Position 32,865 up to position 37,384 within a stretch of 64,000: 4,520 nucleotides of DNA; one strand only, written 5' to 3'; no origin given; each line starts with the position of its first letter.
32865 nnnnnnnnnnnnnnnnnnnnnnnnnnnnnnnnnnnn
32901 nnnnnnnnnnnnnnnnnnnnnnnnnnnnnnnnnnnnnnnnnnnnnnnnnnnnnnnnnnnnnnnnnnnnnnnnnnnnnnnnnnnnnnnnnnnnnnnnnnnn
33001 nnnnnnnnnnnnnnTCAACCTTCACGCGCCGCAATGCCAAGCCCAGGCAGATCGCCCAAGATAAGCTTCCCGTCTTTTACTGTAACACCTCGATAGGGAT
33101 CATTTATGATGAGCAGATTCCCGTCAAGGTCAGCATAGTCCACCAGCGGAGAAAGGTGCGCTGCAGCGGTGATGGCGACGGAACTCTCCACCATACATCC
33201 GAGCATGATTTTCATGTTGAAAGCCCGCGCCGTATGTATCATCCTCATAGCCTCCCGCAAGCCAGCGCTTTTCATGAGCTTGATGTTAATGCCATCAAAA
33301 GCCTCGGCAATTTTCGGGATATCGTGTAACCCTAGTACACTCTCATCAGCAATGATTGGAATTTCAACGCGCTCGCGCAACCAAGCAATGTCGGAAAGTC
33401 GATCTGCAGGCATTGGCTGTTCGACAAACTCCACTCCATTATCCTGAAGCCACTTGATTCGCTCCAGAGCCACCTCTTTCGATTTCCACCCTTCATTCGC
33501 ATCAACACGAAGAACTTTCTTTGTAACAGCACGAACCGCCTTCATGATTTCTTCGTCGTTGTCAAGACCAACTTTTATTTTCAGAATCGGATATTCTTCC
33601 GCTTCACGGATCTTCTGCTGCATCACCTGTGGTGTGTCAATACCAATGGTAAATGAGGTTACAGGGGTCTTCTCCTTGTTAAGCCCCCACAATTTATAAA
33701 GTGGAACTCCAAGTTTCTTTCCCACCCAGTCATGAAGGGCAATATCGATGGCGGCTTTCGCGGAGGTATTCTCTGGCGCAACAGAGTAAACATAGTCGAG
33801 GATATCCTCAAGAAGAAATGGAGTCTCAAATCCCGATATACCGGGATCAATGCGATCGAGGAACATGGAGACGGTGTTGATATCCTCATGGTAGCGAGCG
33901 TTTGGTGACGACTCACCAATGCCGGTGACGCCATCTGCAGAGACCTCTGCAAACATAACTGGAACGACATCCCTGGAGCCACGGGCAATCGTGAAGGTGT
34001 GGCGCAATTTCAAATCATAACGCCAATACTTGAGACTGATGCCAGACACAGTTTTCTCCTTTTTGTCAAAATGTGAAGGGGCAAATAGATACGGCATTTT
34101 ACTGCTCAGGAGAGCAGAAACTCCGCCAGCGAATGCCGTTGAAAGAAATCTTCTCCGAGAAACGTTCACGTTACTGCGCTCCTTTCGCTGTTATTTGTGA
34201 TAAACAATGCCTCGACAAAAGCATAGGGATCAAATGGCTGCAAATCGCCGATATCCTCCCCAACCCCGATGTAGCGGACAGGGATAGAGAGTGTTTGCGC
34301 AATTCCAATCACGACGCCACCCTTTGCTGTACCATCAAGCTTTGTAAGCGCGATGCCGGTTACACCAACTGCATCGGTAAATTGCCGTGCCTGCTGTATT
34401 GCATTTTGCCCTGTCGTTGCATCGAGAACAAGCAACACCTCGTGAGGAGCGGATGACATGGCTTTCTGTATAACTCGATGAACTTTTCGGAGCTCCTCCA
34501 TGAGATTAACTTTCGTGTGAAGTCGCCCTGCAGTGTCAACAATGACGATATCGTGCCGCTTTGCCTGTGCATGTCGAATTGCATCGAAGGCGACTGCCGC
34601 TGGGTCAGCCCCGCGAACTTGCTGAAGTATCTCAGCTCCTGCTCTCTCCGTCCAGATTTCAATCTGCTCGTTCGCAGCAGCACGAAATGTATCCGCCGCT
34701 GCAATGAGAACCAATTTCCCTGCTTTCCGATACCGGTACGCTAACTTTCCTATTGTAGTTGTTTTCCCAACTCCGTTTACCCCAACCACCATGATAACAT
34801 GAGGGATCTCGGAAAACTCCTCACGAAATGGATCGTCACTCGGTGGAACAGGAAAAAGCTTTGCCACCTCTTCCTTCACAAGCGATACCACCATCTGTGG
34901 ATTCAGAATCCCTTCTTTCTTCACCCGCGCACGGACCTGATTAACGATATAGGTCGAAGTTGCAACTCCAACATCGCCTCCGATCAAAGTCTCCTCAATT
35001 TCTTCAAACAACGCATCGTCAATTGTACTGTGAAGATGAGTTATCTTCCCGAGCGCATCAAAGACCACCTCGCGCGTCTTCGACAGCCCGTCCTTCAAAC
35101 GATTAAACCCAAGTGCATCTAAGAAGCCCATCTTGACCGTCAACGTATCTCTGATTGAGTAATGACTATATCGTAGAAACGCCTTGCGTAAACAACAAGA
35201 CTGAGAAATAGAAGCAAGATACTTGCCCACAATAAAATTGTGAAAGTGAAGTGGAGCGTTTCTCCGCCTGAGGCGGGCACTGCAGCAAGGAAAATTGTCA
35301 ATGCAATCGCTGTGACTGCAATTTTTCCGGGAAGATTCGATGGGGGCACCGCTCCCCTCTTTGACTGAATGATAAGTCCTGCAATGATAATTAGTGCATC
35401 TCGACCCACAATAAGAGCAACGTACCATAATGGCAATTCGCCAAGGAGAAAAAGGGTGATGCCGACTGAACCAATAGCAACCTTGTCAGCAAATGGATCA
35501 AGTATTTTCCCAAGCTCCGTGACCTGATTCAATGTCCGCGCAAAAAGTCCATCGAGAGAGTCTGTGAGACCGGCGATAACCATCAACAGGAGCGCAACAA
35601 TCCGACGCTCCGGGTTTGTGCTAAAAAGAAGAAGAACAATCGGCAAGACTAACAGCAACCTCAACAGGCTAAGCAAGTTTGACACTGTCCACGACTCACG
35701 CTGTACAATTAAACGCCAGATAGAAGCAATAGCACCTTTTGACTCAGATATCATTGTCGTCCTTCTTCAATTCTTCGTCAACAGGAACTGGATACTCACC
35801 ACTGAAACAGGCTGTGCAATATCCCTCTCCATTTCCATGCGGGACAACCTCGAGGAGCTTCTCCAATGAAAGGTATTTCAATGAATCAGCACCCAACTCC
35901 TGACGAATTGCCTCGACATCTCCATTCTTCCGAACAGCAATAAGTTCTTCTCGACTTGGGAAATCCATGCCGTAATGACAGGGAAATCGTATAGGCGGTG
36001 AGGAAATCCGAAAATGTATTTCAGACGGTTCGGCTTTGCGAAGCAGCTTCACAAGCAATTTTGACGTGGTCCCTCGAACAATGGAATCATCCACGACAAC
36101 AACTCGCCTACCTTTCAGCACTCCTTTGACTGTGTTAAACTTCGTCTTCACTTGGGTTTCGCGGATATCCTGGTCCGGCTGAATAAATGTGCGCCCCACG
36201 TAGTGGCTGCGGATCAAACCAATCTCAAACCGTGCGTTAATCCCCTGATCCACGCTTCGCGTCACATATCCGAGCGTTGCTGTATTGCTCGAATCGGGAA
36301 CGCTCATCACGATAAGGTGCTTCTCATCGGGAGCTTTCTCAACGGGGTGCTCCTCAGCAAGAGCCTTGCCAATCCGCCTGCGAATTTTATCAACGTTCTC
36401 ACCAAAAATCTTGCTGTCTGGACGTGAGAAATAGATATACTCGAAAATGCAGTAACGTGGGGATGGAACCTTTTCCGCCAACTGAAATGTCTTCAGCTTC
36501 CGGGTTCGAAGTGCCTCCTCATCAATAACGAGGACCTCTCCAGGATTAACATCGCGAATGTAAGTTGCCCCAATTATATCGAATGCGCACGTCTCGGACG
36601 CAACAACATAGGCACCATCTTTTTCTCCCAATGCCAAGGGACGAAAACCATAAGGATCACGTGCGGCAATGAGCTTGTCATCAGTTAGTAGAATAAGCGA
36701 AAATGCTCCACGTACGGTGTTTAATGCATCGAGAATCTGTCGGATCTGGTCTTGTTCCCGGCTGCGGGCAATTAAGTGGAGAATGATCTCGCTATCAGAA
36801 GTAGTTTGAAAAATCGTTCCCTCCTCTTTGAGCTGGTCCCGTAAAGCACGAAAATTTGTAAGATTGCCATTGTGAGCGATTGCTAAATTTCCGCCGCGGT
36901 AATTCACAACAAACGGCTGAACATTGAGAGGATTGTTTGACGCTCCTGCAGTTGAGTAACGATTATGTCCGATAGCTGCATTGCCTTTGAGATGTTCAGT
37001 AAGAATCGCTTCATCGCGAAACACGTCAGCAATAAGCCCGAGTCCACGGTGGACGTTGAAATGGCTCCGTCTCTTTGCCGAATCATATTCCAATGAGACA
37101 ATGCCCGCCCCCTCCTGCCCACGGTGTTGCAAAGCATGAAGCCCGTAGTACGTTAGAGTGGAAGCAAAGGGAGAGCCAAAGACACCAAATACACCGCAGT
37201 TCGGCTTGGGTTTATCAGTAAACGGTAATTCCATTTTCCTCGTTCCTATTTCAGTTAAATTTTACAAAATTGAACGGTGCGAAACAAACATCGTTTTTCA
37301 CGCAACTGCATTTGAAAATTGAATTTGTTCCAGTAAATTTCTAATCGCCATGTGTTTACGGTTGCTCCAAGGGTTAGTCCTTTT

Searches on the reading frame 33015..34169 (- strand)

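Call 42: search_protein_families(library=pfam, proteins=[window:33015-34169:-], max_evalue=0.00001)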
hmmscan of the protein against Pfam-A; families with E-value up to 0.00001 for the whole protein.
window:33015-34169:- (384 aa): 2 families
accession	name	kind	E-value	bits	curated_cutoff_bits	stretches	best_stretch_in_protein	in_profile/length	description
PF13378.12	MR_MLE_C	-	2.5e-36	125.9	29.4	1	187-382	9-216/219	Enolase C-terminal domain-like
PF02746.21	MR_MLE_N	-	7.7e-13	49.1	22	1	56-162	14-117/117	Mandelate racemase / muconate lactonizing enzyme, N-terminal domain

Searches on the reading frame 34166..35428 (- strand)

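Call 42: search_protein_families(library=pfam, proteins=[window:34166-35428:-], max_evalue=0.00001)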
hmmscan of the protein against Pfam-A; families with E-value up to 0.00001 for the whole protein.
window:34166-35428:- (420 aa): 3 families
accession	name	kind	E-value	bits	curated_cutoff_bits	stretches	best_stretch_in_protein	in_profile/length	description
PF00448.28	SRP54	-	8.9e-76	254.3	22.7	1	209-409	1-195/196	SRP54-type protein, GTPase domain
PF02881.24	SRP54_N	-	8.6e-13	48.7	22.4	1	128-187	7-74/75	SRP54-type protein, helical bundle domain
PF13191.12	AAA_16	-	7.8e-07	30.2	32.6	1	208-337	23-140/167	AAA ATPase domain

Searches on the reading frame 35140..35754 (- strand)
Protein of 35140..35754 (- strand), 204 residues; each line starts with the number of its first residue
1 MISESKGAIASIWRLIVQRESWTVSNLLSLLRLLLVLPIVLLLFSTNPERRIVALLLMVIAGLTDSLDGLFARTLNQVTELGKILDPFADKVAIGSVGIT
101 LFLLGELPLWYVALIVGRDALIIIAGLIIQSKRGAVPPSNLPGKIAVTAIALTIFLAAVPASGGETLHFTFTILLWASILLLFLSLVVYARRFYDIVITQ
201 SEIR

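Call 44: search_protein_families(library=pfam, proteins=[window:35140-35754:-], max_evalue=0.00001)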
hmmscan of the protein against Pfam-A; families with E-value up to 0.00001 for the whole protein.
window:35140-35754:- (204 aa): 1 family
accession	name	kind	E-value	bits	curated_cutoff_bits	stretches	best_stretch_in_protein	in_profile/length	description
PF01066.26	CDP-OH_P_transf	-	4.8e-35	121.6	22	1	22-182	1-150/152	CDP-alcohol phosphatidyltransferase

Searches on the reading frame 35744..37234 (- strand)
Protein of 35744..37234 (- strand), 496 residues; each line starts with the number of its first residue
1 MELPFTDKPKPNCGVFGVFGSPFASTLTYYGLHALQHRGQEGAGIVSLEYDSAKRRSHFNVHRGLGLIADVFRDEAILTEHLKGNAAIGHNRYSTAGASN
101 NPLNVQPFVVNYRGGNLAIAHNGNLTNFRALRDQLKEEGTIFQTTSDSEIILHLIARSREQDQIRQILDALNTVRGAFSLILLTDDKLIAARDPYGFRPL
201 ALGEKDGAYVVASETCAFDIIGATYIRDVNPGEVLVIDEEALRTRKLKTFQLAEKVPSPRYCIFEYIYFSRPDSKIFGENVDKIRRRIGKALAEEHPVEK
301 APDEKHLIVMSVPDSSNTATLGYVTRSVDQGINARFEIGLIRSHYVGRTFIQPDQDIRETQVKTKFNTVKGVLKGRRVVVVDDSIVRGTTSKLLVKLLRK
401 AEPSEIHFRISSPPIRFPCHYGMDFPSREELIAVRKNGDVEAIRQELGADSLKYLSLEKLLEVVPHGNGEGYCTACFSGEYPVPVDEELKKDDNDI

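Call 43: search_protein_families(library=pfam, proteins=[window:35744-37234:-], max_evalue=0.00001)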
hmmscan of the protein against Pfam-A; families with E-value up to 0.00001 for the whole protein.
window:35744-37234:- (496 aa): 3 families
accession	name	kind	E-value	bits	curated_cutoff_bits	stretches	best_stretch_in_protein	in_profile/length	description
PF13537.11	GATase_7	-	5e-23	81.9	25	1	102-218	10-121/123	Glutamine amidotransferase domain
PF13522.11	GATase_6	-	3.3e-22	79.3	27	1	83-214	9-130/130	Glutamine amidotransferase domain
PF13230.11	GATase_4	-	5.7e-06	25.9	23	1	79-155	66-137/272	Glutamine amidotransferases class-II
